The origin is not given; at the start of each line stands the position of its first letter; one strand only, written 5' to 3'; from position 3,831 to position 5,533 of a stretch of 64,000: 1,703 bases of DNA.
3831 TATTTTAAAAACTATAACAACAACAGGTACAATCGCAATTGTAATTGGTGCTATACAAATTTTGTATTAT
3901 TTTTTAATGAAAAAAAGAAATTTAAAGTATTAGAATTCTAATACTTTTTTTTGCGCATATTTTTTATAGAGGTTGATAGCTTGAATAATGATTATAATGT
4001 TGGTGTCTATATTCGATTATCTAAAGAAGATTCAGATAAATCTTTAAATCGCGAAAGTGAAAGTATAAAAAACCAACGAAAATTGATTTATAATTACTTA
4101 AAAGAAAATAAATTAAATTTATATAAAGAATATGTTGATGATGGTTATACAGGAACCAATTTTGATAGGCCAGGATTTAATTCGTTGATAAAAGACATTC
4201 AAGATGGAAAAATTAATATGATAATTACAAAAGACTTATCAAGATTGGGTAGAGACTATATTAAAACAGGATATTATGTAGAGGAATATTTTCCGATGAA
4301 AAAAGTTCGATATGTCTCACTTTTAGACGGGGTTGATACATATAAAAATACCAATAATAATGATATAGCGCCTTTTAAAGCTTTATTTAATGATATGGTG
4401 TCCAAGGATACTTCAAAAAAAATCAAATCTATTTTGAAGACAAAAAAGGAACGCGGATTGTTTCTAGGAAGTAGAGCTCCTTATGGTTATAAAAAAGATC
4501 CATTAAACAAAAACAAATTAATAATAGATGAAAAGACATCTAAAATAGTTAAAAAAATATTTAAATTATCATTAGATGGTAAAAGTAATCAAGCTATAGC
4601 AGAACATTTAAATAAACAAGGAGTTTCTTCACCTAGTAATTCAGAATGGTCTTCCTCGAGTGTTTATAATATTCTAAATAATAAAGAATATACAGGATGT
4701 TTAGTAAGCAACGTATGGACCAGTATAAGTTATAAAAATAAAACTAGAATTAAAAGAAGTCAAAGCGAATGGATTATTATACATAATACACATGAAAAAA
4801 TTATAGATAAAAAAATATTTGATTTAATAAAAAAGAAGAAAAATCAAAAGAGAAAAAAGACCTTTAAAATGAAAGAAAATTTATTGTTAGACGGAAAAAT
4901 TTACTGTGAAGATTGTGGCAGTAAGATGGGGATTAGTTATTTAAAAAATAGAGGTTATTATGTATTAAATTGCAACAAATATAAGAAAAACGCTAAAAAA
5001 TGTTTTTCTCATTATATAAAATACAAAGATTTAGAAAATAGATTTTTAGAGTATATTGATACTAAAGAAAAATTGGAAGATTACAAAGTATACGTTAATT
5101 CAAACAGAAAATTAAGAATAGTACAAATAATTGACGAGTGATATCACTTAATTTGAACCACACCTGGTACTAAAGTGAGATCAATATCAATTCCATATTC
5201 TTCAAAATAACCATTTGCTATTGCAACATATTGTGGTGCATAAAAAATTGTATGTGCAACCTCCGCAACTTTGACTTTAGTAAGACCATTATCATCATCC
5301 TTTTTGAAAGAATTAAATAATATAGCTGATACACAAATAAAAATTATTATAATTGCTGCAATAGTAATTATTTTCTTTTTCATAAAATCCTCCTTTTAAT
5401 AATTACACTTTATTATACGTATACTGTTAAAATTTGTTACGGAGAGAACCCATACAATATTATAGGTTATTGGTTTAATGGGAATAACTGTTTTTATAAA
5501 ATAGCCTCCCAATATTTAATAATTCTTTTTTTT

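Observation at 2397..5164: A 2.76-kb serine-recombinase mini-element splits an ABC binding-protein gene; precise excision would rebuild the ORF in frame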

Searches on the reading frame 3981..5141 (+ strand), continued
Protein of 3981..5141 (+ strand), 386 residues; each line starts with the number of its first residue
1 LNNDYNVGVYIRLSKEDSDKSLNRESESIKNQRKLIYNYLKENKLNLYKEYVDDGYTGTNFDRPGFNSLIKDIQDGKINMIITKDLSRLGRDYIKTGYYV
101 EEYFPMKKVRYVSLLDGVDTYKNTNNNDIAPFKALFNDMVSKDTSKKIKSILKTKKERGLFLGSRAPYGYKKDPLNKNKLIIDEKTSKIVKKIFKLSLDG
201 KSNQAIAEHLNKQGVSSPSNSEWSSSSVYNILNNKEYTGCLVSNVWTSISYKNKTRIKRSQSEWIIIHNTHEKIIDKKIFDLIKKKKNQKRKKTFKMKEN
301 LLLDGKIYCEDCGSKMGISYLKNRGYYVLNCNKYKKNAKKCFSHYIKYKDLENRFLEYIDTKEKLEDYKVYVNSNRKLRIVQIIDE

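Call 77: search_dna_similar(query=window:3981-5141:+, collection=phages, mode=protein, max_rows=12)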
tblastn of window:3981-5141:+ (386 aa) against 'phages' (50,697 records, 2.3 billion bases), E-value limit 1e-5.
Records with a match: 285; places in all: 304; records where one place covers at least 80% of the query: 38.
Best place of each record, by identity: <60% 285.
By first word of the organism name: Streptococcus 87; Bacteriophage 41; Paenibacillus 22; Clostridium 21; Bacillus 18; Enterococcus 13; Listeria 8; Lactococcus 7; Staphylococcus 4; Wolbachia 4; and 33 more.
By host as written in the record: - 48; Enterococcus faecalis 13; Paenibacillus larvae 9; Paenibacillus larvae ATCC 9545 9; Bacillus anthracis 6; Clostridium tetani ATCC 19406 6; Listeria monocytogenes 6; Paenibacillus larvae NRRL 2605 5; and 140 more.
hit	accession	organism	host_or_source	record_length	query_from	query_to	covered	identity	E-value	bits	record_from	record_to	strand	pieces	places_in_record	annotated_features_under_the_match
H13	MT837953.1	Bacteriophage sp.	human fecal samples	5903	2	316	82%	40.4%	4e-56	204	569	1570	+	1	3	record has no annotation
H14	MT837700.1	Bacteriophage sp.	human fecal samples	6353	5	356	91%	35.2%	7e-43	165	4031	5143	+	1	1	record has no annotation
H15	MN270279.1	Streptococcus phage phi-SsuZKB4_rum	Streptococcus suis ZKB4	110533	2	324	84%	38.4%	2e-57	207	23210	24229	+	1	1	site-specific recombinase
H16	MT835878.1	Bacteriophage sp.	human fecal samples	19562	5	317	81%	38.3%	2e-54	199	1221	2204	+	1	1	record has no annotation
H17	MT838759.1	Bacteriophage sp.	human fecal samples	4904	5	316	81%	38.1%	3e-56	204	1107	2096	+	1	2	record has no annotation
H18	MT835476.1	Bacteriophage sp.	human fecal samples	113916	7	323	82%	37.5%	7e-50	186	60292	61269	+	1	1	record has no annotation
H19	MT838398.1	Bacteriophage sp.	human fecal samples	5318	7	316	80%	37.8%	3e-44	169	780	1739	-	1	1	record has no annotation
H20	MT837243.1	Bacteriophage sp.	human fecal samples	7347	4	359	92%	32.2%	2e-28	122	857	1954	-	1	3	record has no annotation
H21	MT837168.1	Bacteriophage sp.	human fecal samples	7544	5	326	83%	35.0%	8e-45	171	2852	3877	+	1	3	record has no annotation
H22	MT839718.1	Bacteriophage sp.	human fecal samples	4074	7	316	80%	35.9%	1e-36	147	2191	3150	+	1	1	record has no annotation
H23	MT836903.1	Bacteriophage sp.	human fecal samples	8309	7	322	82%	35.2%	4e-46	175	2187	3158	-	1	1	record has no annotation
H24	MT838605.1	Bacteriophage sp.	human fecal samples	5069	7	316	80%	34.9%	6e-34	244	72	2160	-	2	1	record has no annotation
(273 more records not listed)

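Call 79: fold_search(model_id=the predicted structure, library=pdb)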
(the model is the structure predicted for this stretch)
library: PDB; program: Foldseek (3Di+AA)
matches with E <= 10: 546; with E <= 0.001: 42
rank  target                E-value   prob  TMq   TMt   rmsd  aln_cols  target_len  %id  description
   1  9y66_C                3.0e-20  1.00  0.38  0.28  17.7       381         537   25  attLsym bound serine integrase complex in the dimeric state (released 2026-02-04)
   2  9dxd_A                3.8e-20  1.00  0.39  0.29  15.2       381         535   26  attLmm bound serine integrase and RDF complex in the pre-rotation state (released 2026-01-21)
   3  9dxh_A                5.1e-20  1.00  0.39  0.29  15.8       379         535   26  attPmm and attBmm bound serine integrase complex in the pre-rotation state (released 2026-01-21)
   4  9dxf_A                1.7e-19  1.00  0.38  0.29  15.2       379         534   26  attLmm bound serine integrase and RDF complex in the post-rotation state (released 2026-01-21)
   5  9y66_A                3.8e-19  1.00  0.36  0.27  17.7       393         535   24  attLsym bound serine integrase complex in the dimeric state (released 2026-02-04)
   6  9rah_A                3.5e-14  1.00  0.32  0.23  19.7       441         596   16  Autoinhibited PhiC31 integrase-attL complex (released 2026-02-11)
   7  9rah_B                9.2e-14  1.00  0.28  0.19  17.4       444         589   16  Autoinhibited PhiC31 integrase-attL complex (released 2026-02-11)
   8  9iu2_A                1.0e-13  1.00  0.30  0.25  16.8       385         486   16  Cryo-EM structure of the large serine recombinase Bxb1 in complex with attP and attB (GT/TT CDN) in the pre-strand exc (released 2026-03-04)
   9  9tep_A                2.9e-13  1.00  0.33  0.24  19.3       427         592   17  PhiC31 integraseS12A-attB-RDF complex (released 2026-02-11)
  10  4bqq_A                2.5e-11  1.00  0.26  0.30  20.6       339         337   17  Protein crystal structure of the N-terminal and recombinase domains of the Streptomyces temperate phage serine recombi (released 2013-06-12)
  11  4bqq_B                9.9e-11  1.00  0.30  0.34  13.2       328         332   17  Protein crystal structure of the N-terminal and recombinase domains of the Streptomyces temperate phage serine recombi (released 2013-06-12)
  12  6dnw_A                7.7e-10  1.00  0.27  0.43  13.3       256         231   21  Sequence Requirements of the Listeria innocua prophage attP site (released 2018-10-03)
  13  4kis_B                2.2e-08  1.00  0.26  0.33  11.2       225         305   20  Crystal Structure of a LSR-DNA Complex (released 2013-07-10)
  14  4kis_A                2.4e-08  1.00  0.27  0.32  12.7       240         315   20  Crystal Structure of a LSR-DNA Complex (released 2013-07-10)
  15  4kis_D                3.2e-08  1.00  0.27  0.35  11.9       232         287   21  Crystal Structure of a LSR-DNA Complex (released 2013-07-10)
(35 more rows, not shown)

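Call 87: search_protein_families(library=ncbifam, proteins=[L102:8185-9006:-, L105:8272-9735:+, L105:9768-10886:+, L105:10883-11965:+, L102:1426-2208:-, L102:870-1130:-], max_evalue=0.00001)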
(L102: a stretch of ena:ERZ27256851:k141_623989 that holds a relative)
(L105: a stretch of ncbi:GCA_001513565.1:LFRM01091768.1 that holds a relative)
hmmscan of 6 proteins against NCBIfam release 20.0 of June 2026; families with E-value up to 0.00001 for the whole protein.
L102:8185-9006:- (273 aa): 10 families
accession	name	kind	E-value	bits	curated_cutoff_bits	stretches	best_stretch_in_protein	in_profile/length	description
NF052336.1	PdgHdaseHSB100310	equivalog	3.6e-18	66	500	1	17-134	53-155/316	peptidoglycan hydrolase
NF050804.1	CellDivDipMCaul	equivalog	3.2e-13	49.4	900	1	61-126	556-619/634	cell division endopeptidase DipM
NF053738.1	S2SprSpoIIQBc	equivalog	2.3e-12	47.1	250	1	16-136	117-225/232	stage II sporulation protein SpoIIQ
NF053825.1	PdgNdpepShyA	equivalog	6.4e-11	41.6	700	1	36-158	309-412/425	peptidoglycan DD-endopeptidase ShyA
NF040883.1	amid_act_ActS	equivalog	3.8e-10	39.4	375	1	22-123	137-223/242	amidase activator ActS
NF041208.1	celldiv_DipM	equivalog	4.7e-10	39.3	740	1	58-135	344-418/419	cell division endopeptidase DipM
NF008652.0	PRK11649.1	equivalog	1.5e-09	37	341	1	21-122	313-399/439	murein DD-endopeptidase MepM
NF052530.1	Heli_ShapePgp3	exception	2.6e-08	33.3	300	1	16-122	162-253/270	peptidoglycan metallopeptidase Pgp3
NF053824.1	PdgNdpepShyC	equivalog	1.9e-07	30.3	700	1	64-120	326-380/429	peptidoglycan DD-endopeptidase ShyC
NF052529.1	PG_M23_Pgp6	exception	2.5e-07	29.7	600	1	51-120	356-419/452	peptidoglycan metallopeptidase Pgp6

L105:8272-9735:+ (487 aa): 1 family
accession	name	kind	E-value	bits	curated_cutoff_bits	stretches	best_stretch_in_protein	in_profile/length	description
NF052514.1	SpGerGerXA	equivalog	2.1e-92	310.2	850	1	22-475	16-473/479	spore germination protein GerXA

L105:9768-10886:+ (372 aa): 1 family
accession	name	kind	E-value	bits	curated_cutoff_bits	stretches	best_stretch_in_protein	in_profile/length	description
TIGR02887.1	spore_ger_x_C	subfamily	3e-76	256.8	163.25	1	5-366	25-370/371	Ger(x)C family spore germination protein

L105:10883-11965:+ (360 aa): 2 families
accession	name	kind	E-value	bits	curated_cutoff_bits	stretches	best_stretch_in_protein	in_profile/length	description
TIGR00912.1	2A0309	subfamily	8.4e-45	153.7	139.55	1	5-359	2-356/357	endospore germination permease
NF052516.1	SpGerGerXB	equivalog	2.1e-16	60.1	600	1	6-359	2-353/355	spore germination protein GerXB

L102:1426-2208:- (260 aa): 1 family
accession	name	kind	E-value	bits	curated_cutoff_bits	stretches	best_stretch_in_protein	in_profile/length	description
TIGR02855.1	spore_yabG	equivalog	3.5e-89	298.9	270.4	2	73-259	96-282/283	sporulation peptidase YabG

L102:870-1130:- (86 aa): 1 family
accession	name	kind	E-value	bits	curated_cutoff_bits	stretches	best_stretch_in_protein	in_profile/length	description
NF009749.0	PRK13259.1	equivalog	2.4e-32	110.8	108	1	1-85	1-84/96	septation regulator SpoVG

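Call 104: search_protein_families(library=pfam, proteins=[L102:7001-8179:+, L105:7001-8215:+], max_evalue=0.001)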
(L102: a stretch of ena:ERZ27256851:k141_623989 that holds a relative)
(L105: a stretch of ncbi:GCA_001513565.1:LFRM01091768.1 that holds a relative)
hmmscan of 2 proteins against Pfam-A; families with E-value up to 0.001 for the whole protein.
L102:7001-8179:+ (392 aa): 3 families
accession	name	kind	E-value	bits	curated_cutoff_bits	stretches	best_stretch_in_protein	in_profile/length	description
PF07508.19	Recombinase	-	3.9e-24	85.3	21.1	1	178-285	1-102/102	Recombinase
PF00239.26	Resolvase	-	1.9e-20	73.9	23.3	1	8-155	3-143/145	Resolvase, N terminal domain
PF13408.12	Zn_ribbon_recom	-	7.3e-08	33.1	25.3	1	297-349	1-54/58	Recombinase zinc beta ribbon domain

L105:7001-8215:+ (404 aa): 3 families
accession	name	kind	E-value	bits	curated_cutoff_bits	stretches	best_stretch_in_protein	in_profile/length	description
PF07508.19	Recombinase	-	2e-22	79.8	21.1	1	185-300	2-99/102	Recombinase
PF00239.26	Resolvase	-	3.1e-21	76.4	23.3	1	9-159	3-143/145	Resolvase, N terminal domain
PF13408.12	Zn_ribbon_recom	-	4.6e-10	40.2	25.3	1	311-370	1-57/58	Recombinase zinc beta ribbon domain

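Call 108: search_protein_representatives(protein=window:3981-5141:+)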
Query: 386 residues. Proteins with E-value up to 0.001 (for the whole library): 44353; up to 1e-10: 18537; up to 1e-30: 4083. The best 150 are listed.
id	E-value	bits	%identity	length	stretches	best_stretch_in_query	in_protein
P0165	3.7e-116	404.9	56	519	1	2-363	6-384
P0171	5.5e-115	401.1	58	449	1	3-380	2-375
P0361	4.9e-110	384.8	41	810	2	2-285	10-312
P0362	8.9e-104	364.2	39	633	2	7-328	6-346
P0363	1.1e-98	347.4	50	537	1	3-358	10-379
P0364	7.8e-94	331.5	58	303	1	5-290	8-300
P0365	2.7e-92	326.4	48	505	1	3-360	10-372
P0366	6.2e-92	325.2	47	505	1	4-358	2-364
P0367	4.5e-91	322.4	50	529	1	3-357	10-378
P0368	2.7e-90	319.8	41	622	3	5-219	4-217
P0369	1.8e-89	317.1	49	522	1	2-356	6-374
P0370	5.3e-89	315.6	45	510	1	5-361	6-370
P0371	7.7e-89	315.0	48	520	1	4-357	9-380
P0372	1.5e-88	314.1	37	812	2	7-329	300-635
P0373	8.6e-88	311.6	50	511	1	5-359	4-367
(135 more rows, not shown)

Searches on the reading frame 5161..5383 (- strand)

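Call 3: search_protein_families(library=pfam, proteins=[window:5161-5383:-], max_evalue=0.01)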
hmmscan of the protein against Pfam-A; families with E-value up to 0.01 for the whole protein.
window:5161-5383:- (74 aa): 1 family
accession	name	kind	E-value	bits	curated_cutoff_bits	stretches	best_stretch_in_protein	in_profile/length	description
PF09084.16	NMT1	-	0.0055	17.1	20.5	1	49-69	5-25/216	NMT1/THI5 like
